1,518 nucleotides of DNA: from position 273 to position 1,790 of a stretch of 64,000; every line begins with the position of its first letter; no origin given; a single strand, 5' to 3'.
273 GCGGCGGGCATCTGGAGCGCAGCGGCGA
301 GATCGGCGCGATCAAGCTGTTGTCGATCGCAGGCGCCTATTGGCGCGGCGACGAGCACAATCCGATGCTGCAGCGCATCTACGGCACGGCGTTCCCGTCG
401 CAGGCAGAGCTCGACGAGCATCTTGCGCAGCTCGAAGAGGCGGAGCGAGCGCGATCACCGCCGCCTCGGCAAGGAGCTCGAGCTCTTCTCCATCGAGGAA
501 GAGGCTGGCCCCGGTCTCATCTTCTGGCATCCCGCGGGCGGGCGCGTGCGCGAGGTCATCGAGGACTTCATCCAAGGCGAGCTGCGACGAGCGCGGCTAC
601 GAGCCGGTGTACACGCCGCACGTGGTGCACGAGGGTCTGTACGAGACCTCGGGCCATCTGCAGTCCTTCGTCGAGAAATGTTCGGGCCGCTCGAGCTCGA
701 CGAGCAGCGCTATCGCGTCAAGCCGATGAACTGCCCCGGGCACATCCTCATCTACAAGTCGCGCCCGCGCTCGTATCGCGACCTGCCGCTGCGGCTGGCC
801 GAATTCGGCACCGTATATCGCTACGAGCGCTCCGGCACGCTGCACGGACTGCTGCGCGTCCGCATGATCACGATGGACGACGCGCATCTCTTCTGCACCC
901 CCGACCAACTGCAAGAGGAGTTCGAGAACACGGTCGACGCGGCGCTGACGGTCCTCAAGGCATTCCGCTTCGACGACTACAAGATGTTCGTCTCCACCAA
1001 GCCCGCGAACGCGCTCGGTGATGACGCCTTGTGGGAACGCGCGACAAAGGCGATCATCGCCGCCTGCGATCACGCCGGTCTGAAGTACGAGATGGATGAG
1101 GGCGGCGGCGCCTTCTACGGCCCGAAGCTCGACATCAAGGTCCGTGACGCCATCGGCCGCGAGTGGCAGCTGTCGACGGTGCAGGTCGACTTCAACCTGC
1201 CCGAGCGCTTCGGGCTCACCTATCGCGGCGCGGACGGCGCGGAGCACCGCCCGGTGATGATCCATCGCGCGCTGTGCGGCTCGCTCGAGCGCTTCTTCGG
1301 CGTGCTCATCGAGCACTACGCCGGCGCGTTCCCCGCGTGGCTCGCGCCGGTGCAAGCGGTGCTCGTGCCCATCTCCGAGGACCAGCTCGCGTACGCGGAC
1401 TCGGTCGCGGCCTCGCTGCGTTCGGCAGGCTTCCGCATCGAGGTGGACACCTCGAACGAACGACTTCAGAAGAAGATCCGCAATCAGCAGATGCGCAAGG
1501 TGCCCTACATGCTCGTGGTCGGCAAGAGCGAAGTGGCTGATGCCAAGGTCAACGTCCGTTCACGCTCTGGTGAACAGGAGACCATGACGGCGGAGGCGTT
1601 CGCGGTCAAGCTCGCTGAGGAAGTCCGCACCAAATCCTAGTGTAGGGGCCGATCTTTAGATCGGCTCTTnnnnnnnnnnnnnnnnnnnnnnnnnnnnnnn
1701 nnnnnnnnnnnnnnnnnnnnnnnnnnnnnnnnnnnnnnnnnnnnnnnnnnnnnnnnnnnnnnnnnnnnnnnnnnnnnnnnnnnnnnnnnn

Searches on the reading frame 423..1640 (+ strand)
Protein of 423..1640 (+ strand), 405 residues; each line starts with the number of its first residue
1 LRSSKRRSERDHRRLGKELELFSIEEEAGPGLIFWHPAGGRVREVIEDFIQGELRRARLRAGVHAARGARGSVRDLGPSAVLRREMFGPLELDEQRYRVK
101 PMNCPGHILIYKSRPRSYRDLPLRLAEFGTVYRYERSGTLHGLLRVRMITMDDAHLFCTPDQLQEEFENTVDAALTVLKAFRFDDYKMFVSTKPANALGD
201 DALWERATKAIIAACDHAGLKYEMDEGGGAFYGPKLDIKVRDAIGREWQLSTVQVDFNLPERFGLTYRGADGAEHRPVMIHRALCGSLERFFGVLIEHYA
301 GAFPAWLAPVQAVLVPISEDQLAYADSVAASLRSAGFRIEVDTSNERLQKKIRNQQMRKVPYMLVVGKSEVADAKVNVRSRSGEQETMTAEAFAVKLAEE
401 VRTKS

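Call 12: search_protein_families(library=pfam, proteins=[window:423-1640:+], max_evalue=0.001)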
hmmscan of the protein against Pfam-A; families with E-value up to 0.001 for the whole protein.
window:423-1640:+ (405 aa): 2 families
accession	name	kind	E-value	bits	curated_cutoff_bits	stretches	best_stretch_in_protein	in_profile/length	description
PF00587.30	tRNA-synt_2b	-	4.6e-45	154.3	29.3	1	94-299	8-179/179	tRNA synthetase class II core domain (G, H, P, S and T)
PF03129.25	HGTP_anticodon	-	2e-23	82.8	21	1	311-399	1-93/94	Anticodon binding domain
